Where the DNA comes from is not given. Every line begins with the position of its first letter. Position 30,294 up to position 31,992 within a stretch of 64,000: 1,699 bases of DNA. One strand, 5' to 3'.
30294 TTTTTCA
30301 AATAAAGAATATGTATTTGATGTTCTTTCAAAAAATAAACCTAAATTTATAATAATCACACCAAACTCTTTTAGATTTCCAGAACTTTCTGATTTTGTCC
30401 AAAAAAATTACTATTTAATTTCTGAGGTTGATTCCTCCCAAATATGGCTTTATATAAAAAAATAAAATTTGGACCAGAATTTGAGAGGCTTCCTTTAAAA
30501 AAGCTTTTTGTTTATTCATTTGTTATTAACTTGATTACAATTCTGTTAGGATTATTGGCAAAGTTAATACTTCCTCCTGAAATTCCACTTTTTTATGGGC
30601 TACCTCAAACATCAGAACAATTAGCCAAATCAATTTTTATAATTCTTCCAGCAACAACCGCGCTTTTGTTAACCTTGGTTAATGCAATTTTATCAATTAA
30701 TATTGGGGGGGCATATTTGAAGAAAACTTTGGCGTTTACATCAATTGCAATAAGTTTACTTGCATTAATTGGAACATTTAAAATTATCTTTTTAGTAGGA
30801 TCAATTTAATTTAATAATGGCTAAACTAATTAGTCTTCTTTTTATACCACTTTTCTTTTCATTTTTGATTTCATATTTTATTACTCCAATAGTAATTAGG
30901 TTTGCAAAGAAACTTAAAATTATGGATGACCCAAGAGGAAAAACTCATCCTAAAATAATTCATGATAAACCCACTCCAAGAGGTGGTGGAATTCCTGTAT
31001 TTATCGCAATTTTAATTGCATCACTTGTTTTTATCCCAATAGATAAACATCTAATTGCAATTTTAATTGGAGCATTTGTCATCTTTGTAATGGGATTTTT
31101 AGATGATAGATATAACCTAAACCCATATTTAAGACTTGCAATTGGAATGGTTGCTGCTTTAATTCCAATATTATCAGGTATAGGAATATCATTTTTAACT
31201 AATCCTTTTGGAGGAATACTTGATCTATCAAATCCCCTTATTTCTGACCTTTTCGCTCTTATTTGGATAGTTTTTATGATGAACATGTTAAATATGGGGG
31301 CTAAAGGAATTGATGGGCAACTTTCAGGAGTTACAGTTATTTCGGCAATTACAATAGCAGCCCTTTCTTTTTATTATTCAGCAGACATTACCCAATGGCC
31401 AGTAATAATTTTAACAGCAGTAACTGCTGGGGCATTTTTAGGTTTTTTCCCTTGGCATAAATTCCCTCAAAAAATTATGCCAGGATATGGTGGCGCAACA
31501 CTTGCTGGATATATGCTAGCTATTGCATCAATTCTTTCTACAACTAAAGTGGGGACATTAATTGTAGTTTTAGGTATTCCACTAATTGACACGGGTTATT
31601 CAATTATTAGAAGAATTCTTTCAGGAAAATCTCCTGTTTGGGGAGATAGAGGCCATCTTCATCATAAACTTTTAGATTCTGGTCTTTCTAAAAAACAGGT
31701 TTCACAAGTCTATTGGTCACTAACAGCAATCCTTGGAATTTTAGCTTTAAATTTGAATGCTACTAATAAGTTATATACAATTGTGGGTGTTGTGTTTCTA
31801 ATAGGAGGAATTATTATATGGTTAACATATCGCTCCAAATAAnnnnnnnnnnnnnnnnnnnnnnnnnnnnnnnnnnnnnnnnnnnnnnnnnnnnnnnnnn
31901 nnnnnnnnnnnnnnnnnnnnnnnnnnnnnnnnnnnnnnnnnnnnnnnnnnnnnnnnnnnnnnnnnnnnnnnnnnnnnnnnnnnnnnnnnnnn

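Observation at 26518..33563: Second glycan island: GT2, UDP-xylose synthase, GT-C, WecA-like and a UbiA/DPPR-like enzyme, suggesting a polyprenyl-phospho-pentose donor pathway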

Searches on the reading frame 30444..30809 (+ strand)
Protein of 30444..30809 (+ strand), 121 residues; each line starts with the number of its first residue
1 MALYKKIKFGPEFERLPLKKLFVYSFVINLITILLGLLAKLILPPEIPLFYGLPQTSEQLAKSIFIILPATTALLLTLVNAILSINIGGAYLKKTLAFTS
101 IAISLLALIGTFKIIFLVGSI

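Call 4: search_protein_families(library=pfam, proteins=[window:30444-30809:+], max_evalue=0.01)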
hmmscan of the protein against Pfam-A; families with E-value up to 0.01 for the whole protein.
window:30444-30809:+ (121 aa): 0 families

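Call 5: search_protein_families(library=ncbifam, proteins=[window:30444-30809:+], max_evalue=0.01)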
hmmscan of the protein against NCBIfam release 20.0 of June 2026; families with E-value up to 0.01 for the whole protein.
window:30444-30809:+ (121 aa): 0 families

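Call 23: search_protein_families(library=pfam, proteins=[window:30444-30809:+], max_evalue=10)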
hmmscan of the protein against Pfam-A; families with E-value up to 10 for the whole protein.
window:30444-30809:+ (121 aa): 0 families

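Call 69: search_protein_families(library=pfam, alignment_id=A5, max_evalue=1)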
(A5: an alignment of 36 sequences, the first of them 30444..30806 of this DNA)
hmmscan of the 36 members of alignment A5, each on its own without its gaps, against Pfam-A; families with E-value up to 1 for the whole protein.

A. member 1, window:30444-30806:+ (121 aa): 0 families

B. families by the number of members that match (of 36 scanned): 16 families
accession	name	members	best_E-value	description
PF07853.16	DUF1648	1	0.0017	Domain of unknown function (DUF1648)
PF07690.21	MFS_1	1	0.0019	Major Facilitator Superfamily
PF04893.22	Yip1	1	0.028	Yip1 domain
PF15833.10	DUF4714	1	0.03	Domain of unknown function (DUF4714)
PF07664.17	FeoB_C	1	0.034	Ferrous iron transport protein B C terminus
PF02300.22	Fumarate_red_C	1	0.05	Fumarate reductase subunit C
PF07884.19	VKOR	1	0.057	Vitamin K epoxide reductase family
PF05620.16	TMEM208_SND2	1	0.065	SRP-independent targeting protein 2/TMEM208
PF16959.10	Collectrin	1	0.087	Renal amino acid transporter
PF07766.19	LETM1_RBD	1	0.12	LETM1-like, RBD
PF06687.17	SUR7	1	0.23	SUR7/PalI family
PF25487.1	ETR1_N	1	0.29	Ethylene receptor 1-like, N-terminal domain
PF19828.4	DUF6309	1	0.3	Family of unknown function (DUF6309)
PF11021.13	DUF2613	1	0.36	Protein of unknown function (DUF2613)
PF01769.21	MgtE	1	0.73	Divalent cation transporter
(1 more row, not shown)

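Call 70: search_solved_structures(query=A5, max_evalue=10)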
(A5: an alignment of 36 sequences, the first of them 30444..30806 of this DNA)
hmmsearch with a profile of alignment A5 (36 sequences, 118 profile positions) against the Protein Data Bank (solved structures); distinct sequences matched with E-value up to 10: 0.

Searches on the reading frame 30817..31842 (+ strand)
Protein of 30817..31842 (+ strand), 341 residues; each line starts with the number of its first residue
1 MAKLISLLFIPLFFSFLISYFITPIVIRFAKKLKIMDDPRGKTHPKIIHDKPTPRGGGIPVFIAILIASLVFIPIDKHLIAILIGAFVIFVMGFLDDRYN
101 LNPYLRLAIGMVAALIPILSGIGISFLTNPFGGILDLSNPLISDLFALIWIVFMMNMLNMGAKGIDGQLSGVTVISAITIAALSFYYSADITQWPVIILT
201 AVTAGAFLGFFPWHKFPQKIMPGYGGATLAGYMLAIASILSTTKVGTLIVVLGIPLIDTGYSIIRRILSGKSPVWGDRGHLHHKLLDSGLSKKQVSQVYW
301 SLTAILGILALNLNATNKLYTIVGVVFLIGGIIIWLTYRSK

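Call 4: search_protein_families(library=pfam, proteins=[window:30817-31842:+], max_evalue=0.01)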
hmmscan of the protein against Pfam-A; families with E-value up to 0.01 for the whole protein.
window:30817-31842:+ (341 aa): 1 family
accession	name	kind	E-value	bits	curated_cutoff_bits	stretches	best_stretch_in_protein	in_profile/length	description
PF00953.26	Glycos_transf_4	-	2.7e-23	83.1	27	1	80-241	2-159/160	Glycosyl transferase family 4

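Call 5: search_protein_families(library=ncbifam, proteins=[window:30817-31842:+], max_evalue=0.01)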
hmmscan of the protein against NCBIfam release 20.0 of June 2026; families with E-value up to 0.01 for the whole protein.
window:30817-31842:+ (341 aa): 3 families
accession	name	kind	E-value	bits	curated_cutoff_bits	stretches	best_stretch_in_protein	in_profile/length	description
TIGR02380.1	ECA_wecA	exception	2.2e-29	102.7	326.05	1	11-328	3-319/346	UDP-N-acetylglucosamine--undecaprenyl-phosphate N-acetylglucosaminephosphotransferase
NF053644.1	MraY_archaea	equivalog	2.1e-18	66.8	450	2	147-311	186-340/340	pseudomurein biosynthesis MraY family phospho-N-acetylmuramoyl-pentapeptide-transferase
TIGR00445.1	mraY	equivalog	4e-14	52.8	192.05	1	20-311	2-315/321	phospho-N-acetylmuramoyl-pentapeptide-transferase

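Call 29: search_solved_structures(query=window:30817-31842:+, max_evalue=0.001, show_alignments=1)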
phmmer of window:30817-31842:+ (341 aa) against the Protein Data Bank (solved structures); distinct sequences matched with E-value up to 0.001: 1.
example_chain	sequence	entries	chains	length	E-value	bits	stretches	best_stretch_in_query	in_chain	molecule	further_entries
5jnq_A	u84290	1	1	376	5.2e-10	42.3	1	9-310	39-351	Phospho-N-acetylmuramoyl-pentapeptide-transferase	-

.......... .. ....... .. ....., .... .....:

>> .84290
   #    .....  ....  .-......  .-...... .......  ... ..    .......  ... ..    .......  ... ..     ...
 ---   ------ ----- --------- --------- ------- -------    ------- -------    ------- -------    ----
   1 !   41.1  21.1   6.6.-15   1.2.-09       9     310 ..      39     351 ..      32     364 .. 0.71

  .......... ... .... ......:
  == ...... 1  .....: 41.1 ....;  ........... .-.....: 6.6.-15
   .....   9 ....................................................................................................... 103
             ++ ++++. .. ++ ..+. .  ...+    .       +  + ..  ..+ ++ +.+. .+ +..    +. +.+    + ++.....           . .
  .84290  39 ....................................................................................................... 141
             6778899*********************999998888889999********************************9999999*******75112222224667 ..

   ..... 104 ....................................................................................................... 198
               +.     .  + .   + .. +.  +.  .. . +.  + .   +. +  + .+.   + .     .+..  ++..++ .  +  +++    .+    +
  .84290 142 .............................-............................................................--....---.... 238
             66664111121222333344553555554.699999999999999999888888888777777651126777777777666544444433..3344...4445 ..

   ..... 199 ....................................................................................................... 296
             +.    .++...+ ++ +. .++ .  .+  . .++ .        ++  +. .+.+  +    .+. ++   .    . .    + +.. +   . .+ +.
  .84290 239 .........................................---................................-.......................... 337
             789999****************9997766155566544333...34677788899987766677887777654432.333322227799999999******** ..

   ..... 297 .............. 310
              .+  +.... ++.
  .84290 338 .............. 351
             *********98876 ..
